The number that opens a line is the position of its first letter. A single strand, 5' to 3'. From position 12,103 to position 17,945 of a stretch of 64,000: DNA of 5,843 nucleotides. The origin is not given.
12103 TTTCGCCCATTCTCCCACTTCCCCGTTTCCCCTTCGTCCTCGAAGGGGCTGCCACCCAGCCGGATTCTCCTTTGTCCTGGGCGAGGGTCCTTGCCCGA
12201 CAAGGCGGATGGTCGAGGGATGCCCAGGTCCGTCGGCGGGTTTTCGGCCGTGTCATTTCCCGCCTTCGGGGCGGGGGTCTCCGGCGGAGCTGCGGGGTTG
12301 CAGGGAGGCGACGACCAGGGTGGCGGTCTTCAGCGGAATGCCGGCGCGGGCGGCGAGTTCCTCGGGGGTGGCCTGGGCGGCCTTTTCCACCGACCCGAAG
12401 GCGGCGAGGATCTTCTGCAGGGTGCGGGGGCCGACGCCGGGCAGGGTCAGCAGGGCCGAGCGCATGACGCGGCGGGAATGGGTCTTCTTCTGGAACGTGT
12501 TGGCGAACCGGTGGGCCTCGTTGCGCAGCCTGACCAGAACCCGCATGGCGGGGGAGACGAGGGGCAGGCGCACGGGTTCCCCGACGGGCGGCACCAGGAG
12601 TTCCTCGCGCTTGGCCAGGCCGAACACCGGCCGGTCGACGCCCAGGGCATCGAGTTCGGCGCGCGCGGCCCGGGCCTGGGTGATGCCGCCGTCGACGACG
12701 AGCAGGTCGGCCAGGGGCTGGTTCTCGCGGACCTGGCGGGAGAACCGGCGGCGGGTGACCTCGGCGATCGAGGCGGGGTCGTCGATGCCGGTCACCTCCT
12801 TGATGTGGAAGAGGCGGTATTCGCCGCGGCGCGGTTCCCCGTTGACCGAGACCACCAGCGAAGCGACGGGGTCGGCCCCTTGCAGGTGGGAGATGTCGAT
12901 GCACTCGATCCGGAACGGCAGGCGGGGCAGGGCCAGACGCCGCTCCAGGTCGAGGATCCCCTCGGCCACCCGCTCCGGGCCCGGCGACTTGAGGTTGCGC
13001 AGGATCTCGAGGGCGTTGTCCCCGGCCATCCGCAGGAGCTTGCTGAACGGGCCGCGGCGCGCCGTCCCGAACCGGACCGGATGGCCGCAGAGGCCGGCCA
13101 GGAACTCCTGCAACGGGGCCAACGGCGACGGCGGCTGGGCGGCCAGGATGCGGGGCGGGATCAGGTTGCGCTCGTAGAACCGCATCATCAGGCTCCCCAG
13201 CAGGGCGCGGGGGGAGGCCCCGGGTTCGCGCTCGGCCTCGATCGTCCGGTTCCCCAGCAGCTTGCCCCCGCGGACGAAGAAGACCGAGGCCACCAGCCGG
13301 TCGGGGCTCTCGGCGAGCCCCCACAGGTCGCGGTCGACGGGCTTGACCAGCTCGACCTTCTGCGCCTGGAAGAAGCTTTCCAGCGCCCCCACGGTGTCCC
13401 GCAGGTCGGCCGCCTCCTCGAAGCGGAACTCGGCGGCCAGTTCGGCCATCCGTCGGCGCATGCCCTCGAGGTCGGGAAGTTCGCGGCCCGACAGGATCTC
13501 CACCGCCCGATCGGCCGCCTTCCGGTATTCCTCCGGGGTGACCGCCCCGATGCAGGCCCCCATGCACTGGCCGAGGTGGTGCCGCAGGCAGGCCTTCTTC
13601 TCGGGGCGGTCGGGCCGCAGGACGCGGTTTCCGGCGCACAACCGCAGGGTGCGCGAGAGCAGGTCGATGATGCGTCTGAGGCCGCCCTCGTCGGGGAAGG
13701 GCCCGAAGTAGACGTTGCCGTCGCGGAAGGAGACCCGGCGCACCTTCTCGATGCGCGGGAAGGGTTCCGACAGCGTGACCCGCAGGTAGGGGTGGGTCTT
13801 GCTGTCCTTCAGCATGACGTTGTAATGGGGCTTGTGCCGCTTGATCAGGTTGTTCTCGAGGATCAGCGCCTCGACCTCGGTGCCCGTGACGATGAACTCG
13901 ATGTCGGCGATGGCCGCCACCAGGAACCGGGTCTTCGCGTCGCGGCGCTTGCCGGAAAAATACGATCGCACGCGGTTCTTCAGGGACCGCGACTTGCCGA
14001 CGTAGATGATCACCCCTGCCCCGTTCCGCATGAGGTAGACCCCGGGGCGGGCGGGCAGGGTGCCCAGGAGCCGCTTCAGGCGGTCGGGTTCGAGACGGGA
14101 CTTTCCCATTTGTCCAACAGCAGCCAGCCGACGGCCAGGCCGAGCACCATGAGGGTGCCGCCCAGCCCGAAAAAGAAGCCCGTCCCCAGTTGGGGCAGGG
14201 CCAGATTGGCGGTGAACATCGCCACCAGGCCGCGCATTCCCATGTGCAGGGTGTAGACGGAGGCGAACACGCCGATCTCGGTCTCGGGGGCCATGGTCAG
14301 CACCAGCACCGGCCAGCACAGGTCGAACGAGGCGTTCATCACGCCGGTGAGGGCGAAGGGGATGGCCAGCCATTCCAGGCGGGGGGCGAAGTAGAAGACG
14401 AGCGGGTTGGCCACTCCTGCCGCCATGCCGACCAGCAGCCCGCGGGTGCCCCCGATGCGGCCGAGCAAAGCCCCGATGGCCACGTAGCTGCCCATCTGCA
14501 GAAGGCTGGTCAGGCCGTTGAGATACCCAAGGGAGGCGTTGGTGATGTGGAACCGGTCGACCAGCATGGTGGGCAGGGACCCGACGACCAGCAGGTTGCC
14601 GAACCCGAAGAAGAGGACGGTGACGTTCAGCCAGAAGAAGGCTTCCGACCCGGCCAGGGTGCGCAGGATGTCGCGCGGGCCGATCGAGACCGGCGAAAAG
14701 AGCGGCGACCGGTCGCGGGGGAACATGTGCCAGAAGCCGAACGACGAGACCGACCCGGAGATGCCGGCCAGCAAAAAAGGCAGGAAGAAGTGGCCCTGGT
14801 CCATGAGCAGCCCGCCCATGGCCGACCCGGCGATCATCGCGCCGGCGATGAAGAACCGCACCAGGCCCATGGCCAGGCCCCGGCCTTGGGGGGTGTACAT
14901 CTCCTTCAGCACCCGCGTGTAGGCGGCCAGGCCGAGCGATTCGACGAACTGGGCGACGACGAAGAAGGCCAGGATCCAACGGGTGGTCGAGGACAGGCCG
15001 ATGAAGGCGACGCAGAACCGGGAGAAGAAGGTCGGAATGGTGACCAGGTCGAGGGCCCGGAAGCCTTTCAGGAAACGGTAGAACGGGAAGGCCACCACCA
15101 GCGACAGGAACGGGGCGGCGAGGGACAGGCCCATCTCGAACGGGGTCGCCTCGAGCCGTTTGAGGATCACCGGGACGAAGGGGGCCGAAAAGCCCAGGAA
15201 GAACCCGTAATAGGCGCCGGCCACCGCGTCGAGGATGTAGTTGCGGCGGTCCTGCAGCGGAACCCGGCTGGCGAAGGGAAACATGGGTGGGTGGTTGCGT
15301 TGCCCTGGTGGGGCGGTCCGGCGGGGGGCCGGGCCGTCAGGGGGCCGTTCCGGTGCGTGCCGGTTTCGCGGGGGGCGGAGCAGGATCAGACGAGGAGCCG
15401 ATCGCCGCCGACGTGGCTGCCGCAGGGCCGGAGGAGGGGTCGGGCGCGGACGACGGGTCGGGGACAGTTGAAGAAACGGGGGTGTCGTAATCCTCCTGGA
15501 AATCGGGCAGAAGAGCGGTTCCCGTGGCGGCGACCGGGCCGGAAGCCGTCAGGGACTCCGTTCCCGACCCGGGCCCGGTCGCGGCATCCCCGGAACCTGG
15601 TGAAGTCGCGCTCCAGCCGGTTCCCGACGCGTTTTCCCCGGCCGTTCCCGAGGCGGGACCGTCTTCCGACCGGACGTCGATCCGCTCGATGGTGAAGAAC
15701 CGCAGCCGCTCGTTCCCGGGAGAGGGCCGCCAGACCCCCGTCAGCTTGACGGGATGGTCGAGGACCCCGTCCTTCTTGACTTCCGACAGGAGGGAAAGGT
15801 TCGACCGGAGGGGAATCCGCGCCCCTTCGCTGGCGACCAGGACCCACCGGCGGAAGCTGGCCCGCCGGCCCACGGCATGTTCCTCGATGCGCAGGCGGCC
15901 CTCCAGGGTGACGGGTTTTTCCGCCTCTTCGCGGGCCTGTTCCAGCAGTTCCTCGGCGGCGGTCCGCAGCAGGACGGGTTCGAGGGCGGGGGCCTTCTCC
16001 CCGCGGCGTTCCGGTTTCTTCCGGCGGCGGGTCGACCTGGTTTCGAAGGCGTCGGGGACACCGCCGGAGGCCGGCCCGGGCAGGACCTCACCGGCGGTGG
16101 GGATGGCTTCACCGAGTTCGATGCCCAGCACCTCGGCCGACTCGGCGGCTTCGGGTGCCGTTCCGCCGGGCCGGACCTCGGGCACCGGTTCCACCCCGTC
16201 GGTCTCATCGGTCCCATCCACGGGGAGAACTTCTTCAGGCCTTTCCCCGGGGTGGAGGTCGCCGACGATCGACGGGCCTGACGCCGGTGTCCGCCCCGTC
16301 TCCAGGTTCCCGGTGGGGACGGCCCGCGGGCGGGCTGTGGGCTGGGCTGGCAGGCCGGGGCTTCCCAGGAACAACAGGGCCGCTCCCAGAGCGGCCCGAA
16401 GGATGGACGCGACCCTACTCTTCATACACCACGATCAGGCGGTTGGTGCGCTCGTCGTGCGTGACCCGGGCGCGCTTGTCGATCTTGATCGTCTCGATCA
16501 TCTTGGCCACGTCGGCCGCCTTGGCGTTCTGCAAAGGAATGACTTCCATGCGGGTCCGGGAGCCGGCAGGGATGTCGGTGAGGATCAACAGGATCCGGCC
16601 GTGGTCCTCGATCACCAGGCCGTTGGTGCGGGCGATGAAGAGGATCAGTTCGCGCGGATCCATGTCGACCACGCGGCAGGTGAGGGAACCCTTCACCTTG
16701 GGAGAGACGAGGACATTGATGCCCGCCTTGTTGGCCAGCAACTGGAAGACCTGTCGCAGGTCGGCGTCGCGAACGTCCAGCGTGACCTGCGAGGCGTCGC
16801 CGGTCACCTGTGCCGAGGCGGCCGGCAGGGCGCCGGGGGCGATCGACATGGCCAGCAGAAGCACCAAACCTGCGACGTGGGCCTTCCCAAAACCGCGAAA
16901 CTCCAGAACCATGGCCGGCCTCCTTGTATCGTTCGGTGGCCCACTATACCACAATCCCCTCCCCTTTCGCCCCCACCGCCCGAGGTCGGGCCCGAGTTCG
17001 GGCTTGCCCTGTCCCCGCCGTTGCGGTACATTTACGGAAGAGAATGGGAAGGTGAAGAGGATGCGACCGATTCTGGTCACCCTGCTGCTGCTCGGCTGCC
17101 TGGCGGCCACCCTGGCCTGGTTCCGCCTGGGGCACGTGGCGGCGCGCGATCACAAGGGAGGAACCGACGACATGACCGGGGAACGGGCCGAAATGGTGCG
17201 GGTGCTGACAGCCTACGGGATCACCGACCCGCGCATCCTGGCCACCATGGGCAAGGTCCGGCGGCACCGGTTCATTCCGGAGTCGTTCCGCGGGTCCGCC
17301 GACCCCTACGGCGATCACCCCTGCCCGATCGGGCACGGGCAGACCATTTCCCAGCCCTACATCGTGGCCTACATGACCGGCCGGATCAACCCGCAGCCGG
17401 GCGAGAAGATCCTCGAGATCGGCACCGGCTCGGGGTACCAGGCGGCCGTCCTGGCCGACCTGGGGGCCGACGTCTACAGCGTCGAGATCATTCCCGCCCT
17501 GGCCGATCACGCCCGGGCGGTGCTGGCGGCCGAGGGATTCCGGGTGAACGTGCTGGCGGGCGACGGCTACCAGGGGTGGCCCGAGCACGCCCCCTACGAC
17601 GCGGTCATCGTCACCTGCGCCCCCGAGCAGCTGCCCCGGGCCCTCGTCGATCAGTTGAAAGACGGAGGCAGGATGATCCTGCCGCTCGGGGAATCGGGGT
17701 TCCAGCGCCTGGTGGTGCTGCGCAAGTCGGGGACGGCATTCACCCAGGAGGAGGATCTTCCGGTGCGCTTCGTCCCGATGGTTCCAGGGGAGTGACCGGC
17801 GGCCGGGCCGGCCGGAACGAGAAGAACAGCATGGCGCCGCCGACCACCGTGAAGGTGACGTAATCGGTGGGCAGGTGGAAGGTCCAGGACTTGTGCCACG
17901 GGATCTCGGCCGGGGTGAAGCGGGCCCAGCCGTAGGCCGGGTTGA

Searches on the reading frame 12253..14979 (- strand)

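Call 59: search_protein_families(library=pfam, proteins=[window:12253-14979:-], max_evalue=0.0001)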
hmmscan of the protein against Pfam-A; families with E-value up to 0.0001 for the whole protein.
window:12253-14979:- (908 aa): 5 families
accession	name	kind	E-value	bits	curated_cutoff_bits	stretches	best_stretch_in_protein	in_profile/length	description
PF08459.17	UvrC_RNaseH_dom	-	3e-43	147.9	22.3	1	680-826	2-158/159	UvrC RNAse H endonuclease domain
PF22920.2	UvrC_RNaseH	-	3.9e-19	69.1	24.3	1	549-661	1-114/116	UvrC Ribonuclease H-like domain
PF01541.30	GIY-YIG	-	1e-10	42.2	22.6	1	312-387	2-78/78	GIY-YIG catalytic domain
PF14520.12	HHH_5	-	1.5e-10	41.8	27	1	842-894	3-56/57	Helix-hairpin-helix domain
PF02151.25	UVR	-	6e-06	26.3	21.5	1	505-534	5-34/36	UvrB/uvrC motif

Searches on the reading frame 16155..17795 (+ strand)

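Call 59: search_protein_families(library=pfam, proteins=[window:16155-17795:+], max_evalue=0.0001)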
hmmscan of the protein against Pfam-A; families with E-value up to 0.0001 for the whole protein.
window:16155-17795:+ (546 aa): 4 families
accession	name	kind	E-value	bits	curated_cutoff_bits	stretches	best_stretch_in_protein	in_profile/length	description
PF01135.25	PCMT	-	2e-54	185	20.3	1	345-544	4-207/210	Protein-L-isoaspartate(D-aspartate) O-methyltransferase (PCMT)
PF13649.12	Methyltransf_25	-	4.3e-08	34.2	27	1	419-493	1-77/97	Methyltransferase domain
PF08241.18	Methyltransf_11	-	8.9e-06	26.7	21.2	1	420-505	1-91/95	Methyltransferase domain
PF00398.26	RrnaAD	-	2.2e-05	24.1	24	1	410-473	25-87/263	Ribosomal RNA adenine dimethylase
